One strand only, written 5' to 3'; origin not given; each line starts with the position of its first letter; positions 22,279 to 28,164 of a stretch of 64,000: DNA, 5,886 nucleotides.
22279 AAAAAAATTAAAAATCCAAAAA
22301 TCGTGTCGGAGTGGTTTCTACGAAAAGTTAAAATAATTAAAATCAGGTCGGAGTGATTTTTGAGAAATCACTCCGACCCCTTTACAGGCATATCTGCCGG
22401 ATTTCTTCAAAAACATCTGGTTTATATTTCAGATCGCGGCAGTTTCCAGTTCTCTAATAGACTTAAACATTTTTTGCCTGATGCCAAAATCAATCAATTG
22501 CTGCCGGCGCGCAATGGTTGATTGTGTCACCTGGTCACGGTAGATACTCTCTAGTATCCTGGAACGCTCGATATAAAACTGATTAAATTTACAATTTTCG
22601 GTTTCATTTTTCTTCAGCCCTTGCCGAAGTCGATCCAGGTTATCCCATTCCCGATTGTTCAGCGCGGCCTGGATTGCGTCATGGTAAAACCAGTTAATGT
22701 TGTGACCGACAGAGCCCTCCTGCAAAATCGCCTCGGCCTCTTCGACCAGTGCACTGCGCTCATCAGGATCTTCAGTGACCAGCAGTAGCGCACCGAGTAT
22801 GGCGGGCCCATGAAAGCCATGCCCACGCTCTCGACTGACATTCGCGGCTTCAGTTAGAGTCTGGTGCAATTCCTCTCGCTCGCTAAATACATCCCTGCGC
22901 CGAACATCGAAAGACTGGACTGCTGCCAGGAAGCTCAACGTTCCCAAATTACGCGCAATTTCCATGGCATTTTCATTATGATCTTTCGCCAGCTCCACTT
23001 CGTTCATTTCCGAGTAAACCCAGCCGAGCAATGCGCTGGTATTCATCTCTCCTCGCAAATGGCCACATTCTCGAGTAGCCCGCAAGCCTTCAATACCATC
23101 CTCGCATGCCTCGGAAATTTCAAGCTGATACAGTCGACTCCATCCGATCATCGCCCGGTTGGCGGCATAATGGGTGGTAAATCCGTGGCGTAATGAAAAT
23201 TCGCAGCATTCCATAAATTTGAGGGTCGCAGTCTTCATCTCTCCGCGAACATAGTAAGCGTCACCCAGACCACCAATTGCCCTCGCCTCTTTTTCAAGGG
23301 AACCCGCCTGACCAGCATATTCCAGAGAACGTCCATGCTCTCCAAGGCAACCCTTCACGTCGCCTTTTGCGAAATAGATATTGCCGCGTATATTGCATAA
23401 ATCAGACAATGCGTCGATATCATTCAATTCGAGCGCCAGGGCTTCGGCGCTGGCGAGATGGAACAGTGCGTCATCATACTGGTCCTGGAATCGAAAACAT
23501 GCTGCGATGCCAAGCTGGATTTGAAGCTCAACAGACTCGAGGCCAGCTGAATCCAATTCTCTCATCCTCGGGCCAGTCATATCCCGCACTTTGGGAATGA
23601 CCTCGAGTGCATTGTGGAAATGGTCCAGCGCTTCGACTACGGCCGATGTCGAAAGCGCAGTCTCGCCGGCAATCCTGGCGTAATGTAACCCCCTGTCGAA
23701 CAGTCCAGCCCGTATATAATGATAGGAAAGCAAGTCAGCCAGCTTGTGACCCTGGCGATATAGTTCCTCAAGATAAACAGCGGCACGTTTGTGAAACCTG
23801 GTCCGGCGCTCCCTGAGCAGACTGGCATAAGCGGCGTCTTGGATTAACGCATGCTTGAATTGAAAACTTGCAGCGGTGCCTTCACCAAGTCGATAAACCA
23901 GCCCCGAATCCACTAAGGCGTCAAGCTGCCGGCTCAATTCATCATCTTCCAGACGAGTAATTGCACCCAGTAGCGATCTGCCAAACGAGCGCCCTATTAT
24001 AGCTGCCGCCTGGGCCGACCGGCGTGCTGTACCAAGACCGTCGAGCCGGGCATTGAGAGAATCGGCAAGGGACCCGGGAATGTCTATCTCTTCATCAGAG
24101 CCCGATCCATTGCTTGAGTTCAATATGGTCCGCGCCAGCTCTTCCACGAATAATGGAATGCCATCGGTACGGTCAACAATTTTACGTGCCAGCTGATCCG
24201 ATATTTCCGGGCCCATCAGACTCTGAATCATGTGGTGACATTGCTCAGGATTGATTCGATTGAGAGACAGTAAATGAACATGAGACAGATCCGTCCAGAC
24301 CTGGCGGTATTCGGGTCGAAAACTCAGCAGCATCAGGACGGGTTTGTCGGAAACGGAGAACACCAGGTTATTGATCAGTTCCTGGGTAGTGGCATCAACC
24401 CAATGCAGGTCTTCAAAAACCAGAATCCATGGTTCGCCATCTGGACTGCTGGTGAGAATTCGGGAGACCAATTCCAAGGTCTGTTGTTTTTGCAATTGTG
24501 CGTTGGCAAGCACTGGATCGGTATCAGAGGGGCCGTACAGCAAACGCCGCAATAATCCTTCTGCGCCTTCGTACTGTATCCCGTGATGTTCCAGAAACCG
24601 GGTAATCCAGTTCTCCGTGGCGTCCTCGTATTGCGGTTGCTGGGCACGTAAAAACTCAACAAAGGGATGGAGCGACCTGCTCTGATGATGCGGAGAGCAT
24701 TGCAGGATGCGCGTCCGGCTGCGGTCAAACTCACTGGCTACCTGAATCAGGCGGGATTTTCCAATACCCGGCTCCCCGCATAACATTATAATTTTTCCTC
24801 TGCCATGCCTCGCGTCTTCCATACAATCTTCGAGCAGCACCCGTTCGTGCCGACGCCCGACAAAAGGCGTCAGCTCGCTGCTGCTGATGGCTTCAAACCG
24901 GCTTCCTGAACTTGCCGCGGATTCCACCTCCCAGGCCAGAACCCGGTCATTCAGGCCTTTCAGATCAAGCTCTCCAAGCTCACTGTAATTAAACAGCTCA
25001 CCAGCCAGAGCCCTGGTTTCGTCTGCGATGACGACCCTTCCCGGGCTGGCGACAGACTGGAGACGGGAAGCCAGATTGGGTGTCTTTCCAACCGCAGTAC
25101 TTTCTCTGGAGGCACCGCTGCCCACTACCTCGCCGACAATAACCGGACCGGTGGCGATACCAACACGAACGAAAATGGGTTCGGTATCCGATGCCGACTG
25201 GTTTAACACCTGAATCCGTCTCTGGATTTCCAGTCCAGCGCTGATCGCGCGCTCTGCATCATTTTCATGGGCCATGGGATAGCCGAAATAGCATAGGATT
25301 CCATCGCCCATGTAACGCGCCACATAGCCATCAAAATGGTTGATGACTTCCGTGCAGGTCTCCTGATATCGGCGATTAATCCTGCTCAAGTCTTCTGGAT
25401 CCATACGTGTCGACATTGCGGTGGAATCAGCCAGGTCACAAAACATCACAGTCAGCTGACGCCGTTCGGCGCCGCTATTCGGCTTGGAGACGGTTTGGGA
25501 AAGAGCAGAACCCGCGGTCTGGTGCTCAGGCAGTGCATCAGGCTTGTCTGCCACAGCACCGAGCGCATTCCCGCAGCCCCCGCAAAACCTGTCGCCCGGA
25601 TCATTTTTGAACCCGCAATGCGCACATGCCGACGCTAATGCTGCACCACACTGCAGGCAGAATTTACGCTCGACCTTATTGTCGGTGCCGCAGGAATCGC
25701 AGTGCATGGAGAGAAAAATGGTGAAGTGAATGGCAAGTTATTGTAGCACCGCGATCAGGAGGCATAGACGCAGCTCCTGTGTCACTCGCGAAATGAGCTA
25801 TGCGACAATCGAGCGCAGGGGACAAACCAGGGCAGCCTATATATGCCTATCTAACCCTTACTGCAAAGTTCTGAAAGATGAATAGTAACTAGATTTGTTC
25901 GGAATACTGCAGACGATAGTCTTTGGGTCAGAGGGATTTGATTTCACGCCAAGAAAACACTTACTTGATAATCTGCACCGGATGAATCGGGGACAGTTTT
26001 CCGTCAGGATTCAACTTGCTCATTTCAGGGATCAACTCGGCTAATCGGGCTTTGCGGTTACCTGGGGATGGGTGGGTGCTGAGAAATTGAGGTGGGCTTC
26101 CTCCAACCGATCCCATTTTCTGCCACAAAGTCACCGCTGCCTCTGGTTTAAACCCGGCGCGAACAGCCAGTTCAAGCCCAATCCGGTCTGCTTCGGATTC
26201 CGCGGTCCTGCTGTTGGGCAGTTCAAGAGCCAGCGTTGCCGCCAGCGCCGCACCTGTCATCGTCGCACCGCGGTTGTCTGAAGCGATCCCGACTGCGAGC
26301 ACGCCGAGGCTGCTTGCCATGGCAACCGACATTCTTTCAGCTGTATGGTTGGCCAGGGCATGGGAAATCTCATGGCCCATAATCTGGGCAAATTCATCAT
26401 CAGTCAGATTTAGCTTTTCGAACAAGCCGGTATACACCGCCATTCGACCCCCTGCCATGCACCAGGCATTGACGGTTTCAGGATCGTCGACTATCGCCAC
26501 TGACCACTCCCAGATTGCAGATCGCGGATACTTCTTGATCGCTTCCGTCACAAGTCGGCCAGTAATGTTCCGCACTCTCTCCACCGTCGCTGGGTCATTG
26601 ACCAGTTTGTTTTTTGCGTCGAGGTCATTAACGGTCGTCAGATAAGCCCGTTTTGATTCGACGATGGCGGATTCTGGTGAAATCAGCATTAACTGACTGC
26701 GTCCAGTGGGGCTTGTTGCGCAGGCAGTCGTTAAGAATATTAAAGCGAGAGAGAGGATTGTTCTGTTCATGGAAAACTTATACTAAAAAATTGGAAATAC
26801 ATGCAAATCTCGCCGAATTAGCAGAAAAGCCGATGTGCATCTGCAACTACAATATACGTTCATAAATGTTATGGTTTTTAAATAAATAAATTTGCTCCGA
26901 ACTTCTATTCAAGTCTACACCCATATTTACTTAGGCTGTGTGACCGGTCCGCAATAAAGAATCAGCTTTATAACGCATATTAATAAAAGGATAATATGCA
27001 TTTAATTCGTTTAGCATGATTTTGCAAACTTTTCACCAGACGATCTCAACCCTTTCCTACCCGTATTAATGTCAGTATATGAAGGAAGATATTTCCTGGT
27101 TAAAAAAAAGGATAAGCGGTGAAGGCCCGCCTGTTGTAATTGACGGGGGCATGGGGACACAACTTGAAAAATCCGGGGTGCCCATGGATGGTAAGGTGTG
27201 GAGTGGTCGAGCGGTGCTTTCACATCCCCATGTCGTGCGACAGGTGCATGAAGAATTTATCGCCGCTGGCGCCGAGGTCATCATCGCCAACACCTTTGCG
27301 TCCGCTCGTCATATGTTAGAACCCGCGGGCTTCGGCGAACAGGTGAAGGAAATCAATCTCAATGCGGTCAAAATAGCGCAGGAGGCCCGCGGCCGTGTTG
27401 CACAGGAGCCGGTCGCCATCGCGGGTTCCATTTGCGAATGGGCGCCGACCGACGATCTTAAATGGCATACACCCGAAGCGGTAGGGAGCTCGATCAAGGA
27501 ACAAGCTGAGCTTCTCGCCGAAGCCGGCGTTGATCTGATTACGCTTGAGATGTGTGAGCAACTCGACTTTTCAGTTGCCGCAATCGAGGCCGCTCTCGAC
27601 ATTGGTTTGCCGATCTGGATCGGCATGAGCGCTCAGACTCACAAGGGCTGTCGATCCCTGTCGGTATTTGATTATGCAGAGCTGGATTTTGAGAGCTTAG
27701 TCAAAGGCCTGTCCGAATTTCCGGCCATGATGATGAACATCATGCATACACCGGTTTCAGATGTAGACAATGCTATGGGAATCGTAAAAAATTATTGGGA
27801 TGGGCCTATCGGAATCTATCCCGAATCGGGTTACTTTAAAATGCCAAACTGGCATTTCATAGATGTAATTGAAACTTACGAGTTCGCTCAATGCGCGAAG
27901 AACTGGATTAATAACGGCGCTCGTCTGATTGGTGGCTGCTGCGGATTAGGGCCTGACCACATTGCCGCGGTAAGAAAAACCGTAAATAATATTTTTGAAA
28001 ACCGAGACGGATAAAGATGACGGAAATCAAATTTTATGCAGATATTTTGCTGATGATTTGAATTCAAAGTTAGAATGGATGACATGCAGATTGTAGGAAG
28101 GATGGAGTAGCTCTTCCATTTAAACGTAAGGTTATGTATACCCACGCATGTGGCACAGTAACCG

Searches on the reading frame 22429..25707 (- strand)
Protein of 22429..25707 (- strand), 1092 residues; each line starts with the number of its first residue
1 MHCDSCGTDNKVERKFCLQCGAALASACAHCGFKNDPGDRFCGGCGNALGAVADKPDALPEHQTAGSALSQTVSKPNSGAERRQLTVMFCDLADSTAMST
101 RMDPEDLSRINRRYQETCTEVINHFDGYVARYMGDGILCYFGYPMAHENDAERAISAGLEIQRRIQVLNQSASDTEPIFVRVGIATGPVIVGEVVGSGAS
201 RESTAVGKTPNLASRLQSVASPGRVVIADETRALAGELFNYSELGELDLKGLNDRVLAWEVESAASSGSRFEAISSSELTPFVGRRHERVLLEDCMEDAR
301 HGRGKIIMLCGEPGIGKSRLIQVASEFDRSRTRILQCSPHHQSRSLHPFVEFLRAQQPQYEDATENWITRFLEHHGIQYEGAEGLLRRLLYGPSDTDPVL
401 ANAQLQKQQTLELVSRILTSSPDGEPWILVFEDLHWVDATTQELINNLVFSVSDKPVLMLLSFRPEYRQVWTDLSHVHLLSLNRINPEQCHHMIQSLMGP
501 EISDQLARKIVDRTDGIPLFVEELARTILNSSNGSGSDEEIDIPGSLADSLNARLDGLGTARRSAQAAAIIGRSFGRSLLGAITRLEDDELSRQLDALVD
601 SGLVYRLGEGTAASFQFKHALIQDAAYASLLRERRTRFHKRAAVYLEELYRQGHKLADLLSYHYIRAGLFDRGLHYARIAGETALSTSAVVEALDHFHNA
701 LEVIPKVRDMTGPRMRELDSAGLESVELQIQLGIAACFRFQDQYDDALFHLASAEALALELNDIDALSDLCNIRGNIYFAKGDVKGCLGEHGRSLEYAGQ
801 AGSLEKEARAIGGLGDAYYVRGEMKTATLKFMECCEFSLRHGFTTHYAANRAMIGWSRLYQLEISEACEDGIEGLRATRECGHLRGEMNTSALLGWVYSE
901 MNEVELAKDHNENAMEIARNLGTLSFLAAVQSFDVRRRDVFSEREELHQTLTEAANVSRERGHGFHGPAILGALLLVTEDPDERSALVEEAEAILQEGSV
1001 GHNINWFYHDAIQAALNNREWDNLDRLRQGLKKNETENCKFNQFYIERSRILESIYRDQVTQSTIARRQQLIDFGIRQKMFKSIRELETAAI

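Call 5: search_protein_families(library=pfam, proteins=[window:22429-25707:-], max_evalue=0.01)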
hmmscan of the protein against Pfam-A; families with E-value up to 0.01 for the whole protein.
window:22429-25707:- (1092 aa): 10 families
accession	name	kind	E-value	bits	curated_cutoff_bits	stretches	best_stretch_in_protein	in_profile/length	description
PF00211.25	Guanylate_cyc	-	2.6e-21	76.5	21.9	1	83-255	7-175/183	Adenylate and Guanylate cyclase catalytic domain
PF13191.12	AAA_16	-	4.1e-19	70.1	32.6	1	281-459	1-166/167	AAA ATPase domain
PF12773.13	DZR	-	7.7e-09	36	27.3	1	3-46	1-45/45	Double zinc ribbon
PF13240.11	Zn_Ribbon_1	-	5e-08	32.9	25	2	2-24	1-23/23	zinc-ribbon domain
PF00515.34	TPR_1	-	1.7e-05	24.9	27.8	0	894-920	7-33/34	Tetratricopeptide repeat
PF13424.12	TPR_12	-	3e-05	24.6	30.1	0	875-919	30-76/77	Tetratricopeptide repeat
PF24463.1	DUF7577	-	3.9e-05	23.6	28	1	27-49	4-26/27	Domain of unknown function (DUF7577)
PF13401.12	AAA_22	-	7.3e-05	23.5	27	1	303-469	4-128/130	AAA domain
PF17874.7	TPR_MalT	-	8.6e-05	22.4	45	1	808-1043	40-277/336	MalT-like TPR region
PF00641.23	Zn_ribbon_RanBP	-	0.003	17.2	27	1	2-22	6-26/30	Zn-finger in Ran binding protein and others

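Call 52: search_protein_families(library=padloc, proteins=[window:22429-25707:-], max_evalue=0.1)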
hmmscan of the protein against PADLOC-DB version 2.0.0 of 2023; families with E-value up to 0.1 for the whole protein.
window:22429-25707:- (1092 aa): 14 families
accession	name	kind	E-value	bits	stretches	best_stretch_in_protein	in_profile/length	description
PDLC02370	PycC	-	1.5e-21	75.1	1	84-230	81-233/340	-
PDLC02367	PycC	-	1.1e-18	65.5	1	79-230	38-187/226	-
PDLC00734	PycC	-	7.5e-17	59.5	1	67-230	174-339/374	Pycsar cyclase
PDLC00764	PycC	-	4.5e-16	56.8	1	83-228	93-246/449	Pycsar cyclase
PDLC00767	PycC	-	7.4e-14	49.8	1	75-232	83-246/337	Pycsar cyclase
PDLC02369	PycC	-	2.6e-12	44.8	1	81-230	43-186/248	-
PDLC00766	PycC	-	1.7e-11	42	1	80-230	39-190/232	Pycsar cyclase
PDLC00761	PycC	-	6.7e-08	29.8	1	86-232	107-259/438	Pycsar cyclase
PDLC00765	PycC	-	7.7e-07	26.5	1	119-231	296-408/477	Pycsar cyclase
PDLC02368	PycC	-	2.8e-06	25.1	1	84-192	44-153/234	-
PDLC00763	PycC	-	3.3e-06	24.7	1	83-230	52-202/268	Pycsar cyclase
PDLC01169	TPR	-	7.8e-05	20.2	1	771-832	112-173/252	TPR repeats containing protein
PDLC02366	PycC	-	0.0002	18.5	1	118-236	85-202/486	-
PDLC04984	PDC-S27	-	0.0051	13.7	1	282-371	4-89/474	-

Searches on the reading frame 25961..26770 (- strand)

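Call 46: search_protein_families(library=pfam, proteins=[window:25961-26770:-], max_evalue=0.0001)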
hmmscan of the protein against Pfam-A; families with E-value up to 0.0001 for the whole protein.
window:25961-26770:- (269 aa): 1 family
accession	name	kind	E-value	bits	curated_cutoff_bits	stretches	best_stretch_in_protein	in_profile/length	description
PF01435.24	Peptidase_M48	-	1.4e-33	116.7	20.3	1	65-245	6-184/186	Peptidase family M48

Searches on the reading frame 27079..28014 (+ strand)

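Call 47: search_protein_families(library=pfam, proteins=[window:27079-28014:+], max_evalue=0.0001)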
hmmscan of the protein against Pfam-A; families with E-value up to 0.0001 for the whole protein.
window:27079-28014:+ (311 aa): 1 family
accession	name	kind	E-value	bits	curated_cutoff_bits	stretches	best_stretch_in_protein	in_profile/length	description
PF02574.22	S-methyl_trans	-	3.4e-52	178.5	22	1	19-302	1-283/283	Homocysteine S-methyltransferase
